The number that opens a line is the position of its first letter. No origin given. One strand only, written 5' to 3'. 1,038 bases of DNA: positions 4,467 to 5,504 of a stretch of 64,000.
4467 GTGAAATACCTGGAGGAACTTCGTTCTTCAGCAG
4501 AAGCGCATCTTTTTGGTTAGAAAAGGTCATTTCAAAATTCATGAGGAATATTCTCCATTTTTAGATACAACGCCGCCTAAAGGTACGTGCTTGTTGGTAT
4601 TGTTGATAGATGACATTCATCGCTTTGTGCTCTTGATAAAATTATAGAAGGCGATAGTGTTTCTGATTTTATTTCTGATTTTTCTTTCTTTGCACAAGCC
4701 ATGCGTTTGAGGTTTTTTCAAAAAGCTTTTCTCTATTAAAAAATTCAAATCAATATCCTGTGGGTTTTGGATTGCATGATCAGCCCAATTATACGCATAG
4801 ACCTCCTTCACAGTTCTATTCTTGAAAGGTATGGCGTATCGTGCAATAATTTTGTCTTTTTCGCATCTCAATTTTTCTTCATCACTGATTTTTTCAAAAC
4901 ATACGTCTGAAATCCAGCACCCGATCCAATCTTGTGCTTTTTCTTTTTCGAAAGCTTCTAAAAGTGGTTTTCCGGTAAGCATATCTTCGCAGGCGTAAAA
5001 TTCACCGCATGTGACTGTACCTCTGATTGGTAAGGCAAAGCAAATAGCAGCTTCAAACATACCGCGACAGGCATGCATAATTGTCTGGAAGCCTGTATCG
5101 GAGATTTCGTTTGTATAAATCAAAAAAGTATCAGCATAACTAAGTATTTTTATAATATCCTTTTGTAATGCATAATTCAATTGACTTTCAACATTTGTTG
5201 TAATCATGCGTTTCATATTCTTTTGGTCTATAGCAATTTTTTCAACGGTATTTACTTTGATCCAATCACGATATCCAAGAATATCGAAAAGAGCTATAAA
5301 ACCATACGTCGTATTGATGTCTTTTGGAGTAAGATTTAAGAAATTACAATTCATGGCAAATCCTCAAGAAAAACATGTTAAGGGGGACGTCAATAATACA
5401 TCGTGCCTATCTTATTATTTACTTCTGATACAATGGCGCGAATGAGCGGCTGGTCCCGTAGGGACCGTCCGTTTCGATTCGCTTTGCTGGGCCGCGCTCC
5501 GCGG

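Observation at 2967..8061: AT-rich six-gene cassette built around a minimal class-III cyclase-like protein: candidate uncharacterised cyclic-nucleotide defence system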

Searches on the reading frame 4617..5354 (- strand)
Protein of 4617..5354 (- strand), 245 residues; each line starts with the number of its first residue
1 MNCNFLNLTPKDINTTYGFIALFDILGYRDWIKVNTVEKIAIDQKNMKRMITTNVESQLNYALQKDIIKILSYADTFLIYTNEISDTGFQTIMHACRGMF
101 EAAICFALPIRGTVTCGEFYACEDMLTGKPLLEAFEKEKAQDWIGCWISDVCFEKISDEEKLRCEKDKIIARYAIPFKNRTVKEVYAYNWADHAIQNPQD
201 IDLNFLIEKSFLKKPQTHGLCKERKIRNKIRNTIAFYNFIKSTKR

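Call 3: search_protein_families(library=pfam, proteins=[window:4617-5354:-], max_evalue=0.1)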
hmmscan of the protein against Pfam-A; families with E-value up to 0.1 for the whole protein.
window:4617-5354:- (245 aa): 1 family
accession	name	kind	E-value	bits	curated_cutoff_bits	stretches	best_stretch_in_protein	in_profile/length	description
PF15580.11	Imm53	-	0.082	13.1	25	0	135-163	53-81/92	Immunity protein 53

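Call 4: search_protein_families(library=padloc, proteins=[window:4617-5354:-], max_evalue=0.1)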
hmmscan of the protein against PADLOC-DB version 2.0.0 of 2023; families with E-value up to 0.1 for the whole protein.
window:4617-5354:- (245 aa): 0 families

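Call 5: search_protein_families(library=ncbifam, proteins=[window:4617-5354:-], max_evalue=0.1)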
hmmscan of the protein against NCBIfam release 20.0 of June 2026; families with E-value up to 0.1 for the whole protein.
window:4617-5354:- (245 aa): 0 families

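Call 6: search_solved_structures(query=window:4617-5354:-, max_evalue=10, show_alignments=2)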
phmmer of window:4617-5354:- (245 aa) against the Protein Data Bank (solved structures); distinct sequences matched with E-value up to 10: 0.

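Call 7: find_homologous_proteins(query=window:4617-5354:-, max_evalue=0.001)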
Query window:4617-5354:- (245 aa): 41 proteins with E <= 0.001 among 239 candidates.
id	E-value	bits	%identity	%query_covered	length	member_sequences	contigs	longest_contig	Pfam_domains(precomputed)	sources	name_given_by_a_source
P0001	9.1e-165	564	100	100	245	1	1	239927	-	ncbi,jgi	jgi:hypothetical protein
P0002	3.2e-111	389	70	99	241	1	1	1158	-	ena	-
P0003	2.5e-108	379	69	100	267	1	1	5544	-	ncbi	-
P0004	2.7e-106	373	67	100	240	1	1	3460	-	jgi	jgi:hypothetical protein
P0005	2.4e-102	360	67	99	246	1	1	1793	-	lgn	-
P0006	5.4e-96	339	71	84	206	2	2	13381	-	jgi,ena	jgi:hypothetical protein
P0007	5.1e-92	326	59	99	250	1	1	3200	-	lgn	-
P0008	1.9e-91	324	59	98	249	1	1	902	-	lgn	-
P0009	3.5e-72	261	52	97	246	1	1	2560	-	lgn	-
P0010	3.8e-70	254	52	97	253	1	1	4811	-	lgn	-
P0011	2.1e-68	249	51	92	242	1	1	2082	-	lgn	-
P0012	2.5e-68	248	51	97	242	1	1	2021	-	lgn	-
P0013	2.5e-67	245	50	92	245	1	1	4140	-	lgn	-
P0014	5.7e-67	244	77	56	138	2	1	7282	-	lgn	-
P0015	1.5e-65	239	49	93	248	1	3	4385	-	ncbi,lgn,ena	ncbi:MAG: hypothetical protein AABY84_13275 [Candidatus Firestonebacteria bacterium]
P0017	1.8e-63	232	46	91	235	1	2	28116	-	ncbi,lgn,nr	ncbi:MAG: hypothetical protein HY096_02055 [Nitrospinae bacterium]|nr:hypothetical protein [Nitrospi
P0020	3.9e-59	218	46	98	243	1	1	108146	-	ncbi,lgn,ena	-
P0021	5.1e-55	205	44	98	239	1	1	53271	-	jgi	jgi:hypothetical protein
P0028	1.7e-33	134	40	70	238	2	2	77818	-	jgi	-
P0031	8.5e-32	129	37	74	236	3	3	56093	-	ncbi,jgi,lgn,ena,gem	ncbi:MAG: hypothetical protein ABSA46_08490 [Thermodesulfovibrionales bacterium]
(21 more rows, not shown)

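Call 9: find_encoding_contigs(protein=P0020, flank=8000, max_places=3)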
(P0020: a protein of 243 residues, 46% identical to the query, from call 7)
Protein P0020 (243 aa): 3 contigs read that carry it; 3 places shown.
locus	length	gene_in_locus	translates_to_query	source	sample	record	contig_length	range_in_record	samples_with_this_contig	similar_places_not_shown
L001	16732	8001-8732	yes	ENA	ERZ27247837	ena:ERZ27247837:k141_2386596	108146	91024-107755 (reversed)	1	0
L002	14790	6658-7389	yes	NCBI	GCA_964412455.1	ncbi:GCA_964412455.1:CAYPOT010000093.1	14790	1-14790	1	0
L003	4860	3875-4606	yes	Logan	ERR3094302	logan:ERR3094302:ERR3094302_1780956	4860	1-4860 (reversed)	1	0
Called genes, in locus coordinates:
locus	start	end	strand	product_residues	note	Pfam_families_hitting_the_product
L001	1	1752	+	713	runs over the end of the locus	?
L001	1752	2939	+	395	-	-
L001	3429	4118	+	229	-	PF01909:NTP_transf_2, PF18765:Polbeta, PF05168:HEPN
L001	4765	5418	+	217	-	-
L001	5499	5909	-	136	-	-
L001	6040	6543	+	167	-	-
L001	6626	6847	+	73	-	PF13619:KTSC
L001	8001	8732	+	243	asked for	-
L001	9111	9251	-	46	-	-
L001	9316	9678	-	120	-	PF21157:DksA_N, PF01258:zf-dskA_traR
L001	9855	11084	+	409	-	PF01590:GAF, PF13492:GAF_3, PF13487:HD_5, PF01966:HD, PF13487:HD_5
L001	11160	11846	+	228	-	PF01713:Smr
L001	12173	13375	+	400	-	PF00180:Iso_dh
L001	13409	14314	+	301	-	PF00462:Glutaredoxin (weak)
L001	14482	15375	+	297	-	PF00512:HisKA (weak), PF02518:HATPase_c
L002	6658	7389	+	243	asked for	-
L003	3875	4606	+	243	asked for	-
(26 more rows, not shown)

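Call 10: find_encoding_contigs(protein=P0017, flank=8000, max_places=3)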
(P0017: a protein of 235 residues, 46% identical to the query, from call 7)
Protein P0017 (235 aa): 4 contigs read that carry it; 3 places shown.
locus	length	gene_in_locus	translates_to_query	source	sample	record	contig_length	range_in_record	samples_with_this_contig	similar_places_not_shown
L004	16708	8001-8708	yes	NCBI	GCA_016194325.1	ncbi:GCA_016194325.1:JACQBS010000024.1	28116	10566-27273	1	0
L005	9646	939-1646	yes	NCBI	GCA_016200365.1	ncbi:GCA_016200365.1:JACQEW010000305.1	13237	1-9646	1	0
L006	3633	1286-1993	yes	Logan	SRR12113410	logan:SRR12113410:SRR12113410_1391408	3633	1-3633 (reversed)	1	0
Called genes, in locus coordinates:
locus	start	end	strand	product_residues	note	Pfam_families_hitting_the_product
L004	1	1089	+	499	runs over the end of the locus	-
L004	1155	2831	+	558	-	PF02366:PMT, PF13231:PMT_2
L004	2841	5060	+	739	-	PF22019:GlgB_N, PF02922:CBM_48, PF00128:Alpha-amylase, PF02806:Alpha-amylase_C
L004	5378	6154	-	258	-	PF02517:Rce1-like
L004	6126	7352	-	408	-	PF04055:Radical_SAM, PF06969:HemN_C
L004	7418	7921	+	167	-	PF00132:Hexapep (weak)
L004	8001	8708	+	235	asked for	-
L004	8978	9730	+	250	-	-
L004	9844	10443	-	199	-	-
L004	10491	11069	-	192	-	PF14366:DUF4410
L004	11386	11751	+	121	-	PF13560:HTH_31, PF01381:HTH_3, PF12844:HTH_19, PF13443:HTH_26 (weak)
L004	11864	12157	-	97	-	-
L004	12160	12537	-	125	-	-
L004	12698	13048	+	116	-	PF13443:HTH_26 (weak), PF01381:HTH_3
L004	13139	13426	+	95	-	PF20126:TumE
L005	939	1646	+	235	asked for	-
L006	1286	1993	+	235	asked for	-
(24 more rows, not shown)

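Call 12: find_encoding_contigs(protein=P0021, flank=8000, max_places=2)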
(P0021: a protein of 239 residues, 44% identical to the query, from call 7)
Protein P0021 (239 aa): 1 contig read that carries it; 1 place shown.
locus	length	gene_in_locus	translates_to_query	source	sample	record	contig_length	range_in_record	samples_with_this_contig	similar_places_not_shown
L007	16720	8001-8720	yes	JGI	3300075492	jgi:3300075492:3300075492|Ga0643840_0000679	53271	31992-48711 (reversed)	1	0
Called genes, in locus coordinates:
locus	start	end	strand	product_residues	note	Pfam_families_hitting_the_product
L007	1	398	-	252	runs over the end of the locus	PF02616:SMC_ScpA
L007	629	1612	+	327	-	-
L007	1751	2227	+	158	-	PF00582:Usp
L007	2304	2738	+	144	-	PF01814:Hemerythrin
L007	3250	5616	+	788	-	PF00317:Ribonuc_red_lgN, PF02867:Ribonuc_red_lgC, PF12637:TSCPD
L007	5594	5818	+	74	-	-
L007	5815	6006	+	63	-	-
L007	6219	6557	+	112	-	-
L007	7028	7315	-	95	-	-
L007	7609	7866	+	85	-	-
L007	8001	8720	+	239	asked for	-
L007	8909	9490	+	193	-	PF02604:PhdYeFM_antitox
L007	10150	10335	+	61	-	-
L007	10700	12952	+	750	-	-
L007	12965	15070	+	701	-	-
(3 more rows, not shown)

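Call 13: find_encoding_contigs(protein=P0028, flank=8000, max_places=2)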
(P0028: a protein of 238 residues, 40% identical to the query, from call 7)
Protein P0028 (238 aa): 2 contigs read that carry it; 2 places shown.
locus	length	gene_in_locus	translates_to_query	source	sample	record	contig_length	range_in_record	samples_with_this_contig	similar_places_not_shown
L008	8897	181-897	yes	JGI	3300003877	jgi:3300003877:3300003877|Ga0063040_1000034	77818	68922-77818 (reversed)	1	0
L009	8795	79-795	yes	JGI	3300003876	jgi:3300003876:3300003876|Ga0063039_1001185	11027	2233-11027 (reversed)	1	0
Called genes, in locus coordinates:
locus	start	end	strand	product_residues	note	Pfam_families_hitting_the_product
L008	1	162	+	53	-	PF13683:rve_3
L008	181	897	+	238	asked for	-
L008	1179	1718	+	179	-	PF02620:YceD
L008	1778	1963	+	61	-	PF01783:Ribosomal_L32p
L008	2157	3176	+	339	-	PF02504:FA_synthesis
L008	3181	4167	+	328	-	PF07451:SpoVAD (weak), PF00108:Thiolase_N, PF08392:FAE1_CUT1_RppA (faint), PF08545:ACP_syn_III, PF08541:ACP_syn_III_C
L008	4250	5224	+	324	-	PF00698:Acyl_transf_1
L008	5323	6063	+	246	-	PF00106:adh_short, PF08659:KR, PF13561:adh_short_C2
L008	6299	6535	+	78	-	PF00550:PP-binding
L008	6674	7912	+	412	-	PF00109:ketoacyl-synt, PF02801:Ketoacyl-synt_C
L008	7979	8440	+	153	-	PF02502:LacAB_rpiB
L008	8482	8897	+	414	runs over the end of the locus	PF00464:SHMT, PF00155:Aminotran_1_2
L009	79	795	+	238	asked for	-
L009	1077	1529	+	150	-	PF02620:YceD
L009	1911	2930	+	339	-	PF02504:FA_synthesis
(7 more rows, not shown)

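Call 14: find_encoding_contigs(protein=P0031, flank=8000, max_places=3)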
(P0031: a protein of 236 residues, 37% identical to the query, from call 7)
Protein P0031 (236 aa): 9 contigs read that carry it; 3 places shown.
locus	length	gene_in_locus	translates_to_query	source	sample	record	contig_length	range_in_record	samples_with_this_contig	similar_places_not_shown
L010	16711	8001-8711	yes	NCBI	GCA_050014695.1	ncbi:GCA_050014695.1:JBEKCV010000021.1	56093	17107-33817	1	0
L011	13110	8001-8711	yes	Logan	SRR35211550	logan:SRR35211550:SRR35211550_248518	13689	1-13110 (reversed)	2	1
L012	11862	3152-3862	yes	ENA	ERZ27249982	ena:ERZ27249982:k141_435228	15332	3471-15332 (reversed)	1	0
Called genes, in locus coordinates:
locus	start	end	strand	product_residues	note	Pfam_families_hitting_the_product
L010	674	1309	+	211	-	PF15956:DUF4760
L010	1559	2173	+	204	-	-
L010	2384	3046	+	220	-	PF03592:Terminase_2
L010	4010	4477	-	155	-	-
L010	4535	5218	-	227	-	-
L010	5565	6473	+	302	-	PF14338:Mrr_N, PF04471:Mrr_cat, PF22722:NA-iREase1, PF13156:Mrr_cat_2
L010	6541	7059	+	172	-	-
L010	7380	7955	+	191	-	-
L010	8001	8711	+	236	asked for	-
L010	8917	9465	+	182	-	-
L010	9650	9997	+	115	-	-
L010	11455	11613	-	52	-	PF12651:RHH_3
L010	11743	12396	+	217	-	PF00239:Resolvase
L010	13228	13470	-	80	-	-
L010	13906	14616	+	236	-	-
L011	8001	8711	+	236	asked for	-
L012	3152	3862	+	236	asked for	-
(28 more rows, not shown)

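Call 15: find_encoding_contigs(protein=P0006, flank=8000, max_places=2)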
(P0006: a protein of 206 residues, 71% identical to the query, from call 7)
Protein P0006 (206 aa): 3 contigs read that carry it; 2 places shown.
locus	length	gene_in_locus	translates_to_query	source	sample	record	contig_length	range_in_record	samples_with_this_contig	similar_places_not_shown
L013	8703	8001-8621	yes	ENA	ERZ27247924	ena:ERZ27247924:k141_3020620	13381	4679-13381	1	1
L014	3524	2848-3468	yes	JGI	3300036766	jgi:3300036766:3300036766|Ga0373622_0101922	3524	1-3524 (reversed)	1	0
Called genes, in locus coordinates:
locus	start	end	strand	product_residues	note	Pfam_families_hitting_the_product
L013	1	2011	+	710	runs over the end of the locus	PF00672:HAMP, PF00015:MCPsignal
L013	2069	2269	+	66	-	-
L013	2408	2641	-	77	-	PF00717:Peptidase_S24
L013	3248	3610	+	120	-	-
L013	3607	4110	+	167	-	PF13744:HTH_37 (weak), PF12844:HTH_19, PF13560:HTH_31, PF01381:HTH_3, PF13443:HTH_26 (weak)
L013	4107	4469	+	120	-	PF02452:PemK_toxin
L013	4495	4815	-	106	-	PF13560:HTH_31, PF12844:HTH_19, PF13443:HTH_26 (weak), PF01381:HTH_3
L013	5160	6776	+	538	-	-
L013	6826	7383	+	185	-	-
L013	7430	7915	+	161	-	PF11008:DUF2846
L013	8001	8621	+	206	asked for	-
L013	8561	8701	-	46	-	?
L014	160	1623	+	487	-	-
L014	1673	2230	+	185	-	-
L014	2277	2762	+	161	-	PF11008:DUF2846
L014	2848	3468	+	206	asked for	-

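Call 16: find_encoding_contigs(protein=P0003, flank=8000, max_places=2)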
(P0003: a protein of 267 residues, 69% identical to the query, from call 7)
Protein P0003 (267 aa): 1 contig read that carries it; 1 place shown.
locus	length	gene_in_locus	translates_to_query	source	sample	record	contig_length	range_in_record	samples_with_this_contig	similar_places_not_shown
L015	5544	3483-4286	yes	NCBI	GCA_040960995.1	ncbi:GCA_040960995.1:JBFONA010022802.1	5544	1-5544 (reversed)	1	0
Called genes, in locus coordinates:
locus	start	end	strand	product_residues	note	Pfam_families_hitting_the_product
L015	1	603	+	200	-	?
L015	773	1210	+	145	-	PF27329:Rv1289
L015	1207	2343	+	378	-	-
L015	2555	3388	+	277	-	PF13020:NOV_C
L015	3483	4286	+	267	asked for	-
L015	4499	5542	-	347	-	?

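Call 17: find_encoding_contigs(protein=P0014, flank=8000, max_places=2)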
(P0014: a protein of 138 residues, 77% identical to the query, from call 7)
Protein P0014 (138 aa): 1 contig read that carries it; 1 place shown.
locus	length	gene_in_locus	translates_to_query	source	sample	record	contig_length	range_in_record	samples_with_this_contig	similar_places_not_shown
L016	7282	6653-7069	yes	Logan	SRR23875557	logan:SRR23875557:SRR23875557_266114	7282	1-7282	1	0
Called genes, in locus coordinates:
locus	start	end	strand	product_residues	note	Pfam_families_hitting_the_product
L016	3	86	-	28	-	?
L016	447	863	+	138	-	-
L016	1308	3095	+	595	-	PF07693:KAP_NTPase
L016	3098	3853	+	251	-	PF28083:QatB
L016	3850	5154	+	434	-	PF06508:QueC (faint)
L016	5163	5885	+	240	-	PF01026:TatD_DNase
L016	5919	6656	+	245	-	PF09509:Hypoth_Ymh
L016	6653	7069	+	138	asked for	-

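Call 19: predict_structure(alignment_id=A1)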
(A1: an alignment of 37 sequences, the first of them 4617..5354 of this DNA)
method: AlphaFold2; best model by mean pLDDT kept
length: 245 residues; sequences in the alignment: 37
mean_pLDDT: 93.3   pTM: 0.90
mean pLDDT of the five models: 93.3, 92.4, 92.1, 92.1, 91.7
residues with pLDDT >= 90: 202; 70-90: 39; 50-70: 4; < 50: 0
segments of 3 or more residues with pLDDT < 50: none
pLDDT, mean of each block of 10 residues (from residue 1): 85 94 95 94 96 96 97 95 98 97 95 98 91 98 97 98 96 95 97 79 91 82 88 96 77
secondary structure, 60 per line:
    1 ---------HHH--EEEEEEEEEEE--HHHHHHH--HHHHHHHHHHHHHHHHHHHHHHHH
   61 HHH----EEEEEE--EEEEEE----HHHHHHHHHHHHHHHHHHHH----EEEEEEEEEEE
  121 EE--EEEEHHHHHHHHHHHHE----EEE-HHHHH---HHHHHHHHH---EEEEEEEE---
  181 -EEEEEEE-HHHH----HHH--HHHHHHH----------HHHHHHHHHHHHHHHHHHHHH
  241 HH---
elements in order: E15-25 H28-34 H37-63 E68-73 E76-81 H86-105 E110-122 E125-128 H129-140 E146-148 H150-154 H158-166 E170-177 E182-188 H190-193 H203-209 H220-242

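Call 28: search_solved_structures(query=A1, max_evalue=10, show_alignments=5)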
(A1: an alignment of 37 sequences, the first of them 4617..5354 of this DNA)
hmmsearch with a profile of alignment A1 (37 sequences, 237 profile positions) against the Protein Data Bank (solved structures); distinct sequences matched with E-value up to 10: 1.
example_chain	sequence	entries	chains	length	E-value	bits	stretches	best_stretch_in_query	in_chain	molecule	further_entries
2rm4_A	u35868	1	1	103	2.3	10.8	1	131-149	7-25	CG6311-PB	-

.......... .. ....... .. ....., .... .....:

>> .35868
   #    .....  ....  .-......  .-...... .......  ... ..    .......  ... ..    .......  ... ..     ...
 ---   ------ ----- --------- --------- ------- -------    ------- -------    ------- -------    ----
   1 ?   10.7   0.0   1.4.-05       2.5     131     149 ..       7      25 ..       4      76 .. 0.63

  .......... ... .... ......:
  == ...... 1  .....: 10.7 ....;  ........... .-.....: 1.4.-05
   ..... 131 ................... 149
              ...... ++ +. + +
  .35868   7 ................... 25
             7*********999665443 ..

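Call 29: find_related_loci(query=A1, collection=genome_contigs, flank=8000)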
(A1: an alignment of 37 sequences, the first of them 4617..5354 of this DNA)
Query A1 (245 aa) in genome_contigs; peptide patterns used: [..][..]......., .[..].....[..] (x = any residue, [..] = any of these).
23 stretches matched a pattern; 11 encode a relative of the query (tblastn E <= 1e-3); 11 distinct loci.
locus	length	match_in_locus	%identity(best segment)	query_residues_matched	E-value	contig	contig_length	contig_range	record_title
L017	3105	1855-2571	66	1-243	4e-112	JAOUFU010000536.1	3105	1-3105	MAG: Phycisphaerae bacterium isolate 4_1_July_SF_Bin52 4_1_July_SF_Bin52_scaffold_21729_c1, whole genome shotgun sequenc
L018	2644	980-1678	49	1-228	4e-71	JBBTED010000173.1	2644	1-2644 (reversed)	MAG: Candidatus Firestonebacteria bacterium isolate H52-bin162_1 H52_bin162_1_000000000173, whole genome shotgun sequenc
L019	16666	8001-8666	46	6-228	6e-68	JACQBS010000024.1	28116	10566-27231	MAG: Nitrospinota bacterium isolate NC_groundwater_948_Pr1_S-0.2um_39_25 Montesol18-Sp2_coassembly_scaffold_52696, whole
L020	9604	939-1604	46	6-228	6e-68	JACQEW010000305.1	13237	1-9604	MAG: Nitrospinota bacterium isolate NC_groundwater_1031_Pr1_S-0.65um_41_11 Montesol18_Sp65_coassembly_scaffold_1166486,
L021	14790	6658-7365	46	1-240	1e-64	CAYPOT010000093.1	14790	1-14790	MAG TPA_asm: uncultured Nitrospiraceae bacterium isolate ERP113451_co1_289 genome assembly, contig: NODE_4768_length_147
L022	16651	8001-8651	35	19-238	4e-38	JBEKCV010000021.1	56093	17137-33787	MAG: Thermodesulfovibrionales bacterium isolate SPRUCE 168 SPRUCE_168_21, whole genome shotgun sequence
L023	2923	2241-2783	38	10-190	2e-37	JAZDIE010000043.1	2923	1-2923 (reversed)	MAG: Pseudomonadota bacterium isolate MEGAHIT-group-0.385 k141_1184962, whole genome shotgun sequence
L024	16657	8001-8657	32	19-243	8e-37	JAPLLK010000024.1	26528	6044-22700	MAG: Nitrospirae bacterium isolate LacPavin_0920_WC70_MAG_43_14 LacPavin_0920_WC70_scaffold_1051020, whole genome shotgu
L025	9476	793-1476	34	3-228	1e-35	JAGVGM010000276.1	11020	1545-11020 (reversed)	MAG: Thermodesulfovibrionia bacterium isolate DeMMO2_3 c_000000105605, whole genome shotgun sequence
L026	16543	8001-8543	36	19-192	2e-35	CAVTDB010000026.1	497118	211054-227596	MAG: Nitrospirota bacterium isolate MFD00991.bin.2.105 genome assembly, contig: contig_9037, whole genome shotgun sequen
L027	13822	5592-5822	42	115-193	1e-16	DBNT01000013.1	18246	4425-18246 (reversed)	MAG TPA_asm: Nitrospiraceae bacterium UBA665 UBA665_contig_2530, whole genome shotgun sequence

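Call 30: find_encoding_contigs(protein=window:4617-5354:-, flank=10000, max_places=3)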
Protein window:4617-5354:- (245 aa): no gene with exactly this product is on record in the collection.

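Call 31: find_related_loci(query=A1, collection=metagenome_contigs, flank=8000)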
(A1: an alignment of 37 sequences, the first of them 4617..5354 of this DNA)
Query A1 (245 aa) in metagenome_contigs; peptide patterns used: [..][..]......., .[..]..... (x = any residue, [..] = any of these).
120 stretches matched a pattern; 40 encode a relative of the query (tblastn E <= 1e-3); 40 distinct loci.
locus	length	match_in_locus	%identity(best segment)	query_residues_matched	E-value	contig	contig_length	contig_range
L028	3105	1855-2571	66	1-243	7e-112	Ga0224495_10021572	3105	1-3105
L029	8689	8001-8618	71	1-206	6e-100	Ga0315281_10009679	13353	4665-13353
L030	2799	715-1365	36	18-242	2e-46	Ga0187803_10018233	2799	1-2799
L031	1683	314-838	45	12-190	4e-46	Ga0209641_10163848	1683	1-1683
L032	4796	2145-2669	43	12-190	1e-43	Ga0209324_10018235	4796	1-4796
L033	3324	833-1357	43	12-190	1e-43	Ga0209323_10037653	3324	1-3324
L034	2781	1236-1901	37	18-236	2e-41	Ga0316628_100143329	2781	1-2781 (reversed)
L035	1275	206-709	40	19-190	1e-41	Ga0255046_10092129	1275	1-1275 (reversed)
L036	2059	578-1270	36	5-241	4e-39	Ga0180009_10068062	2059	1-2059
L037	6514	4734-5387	35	19-235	4e-39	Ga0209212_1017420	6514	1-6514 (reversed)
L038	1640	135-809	37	14-236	3e-39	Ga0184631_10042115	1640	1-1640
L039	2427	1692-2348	34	18-241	3e-38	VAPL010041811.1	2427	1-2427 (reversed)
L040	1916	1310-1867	38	19-200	1e-38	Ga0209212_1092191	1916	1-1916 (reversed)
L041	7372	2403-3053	35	19-238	6e-38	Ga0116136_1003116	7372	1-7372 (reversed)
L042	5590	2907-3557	35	19-238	6e-38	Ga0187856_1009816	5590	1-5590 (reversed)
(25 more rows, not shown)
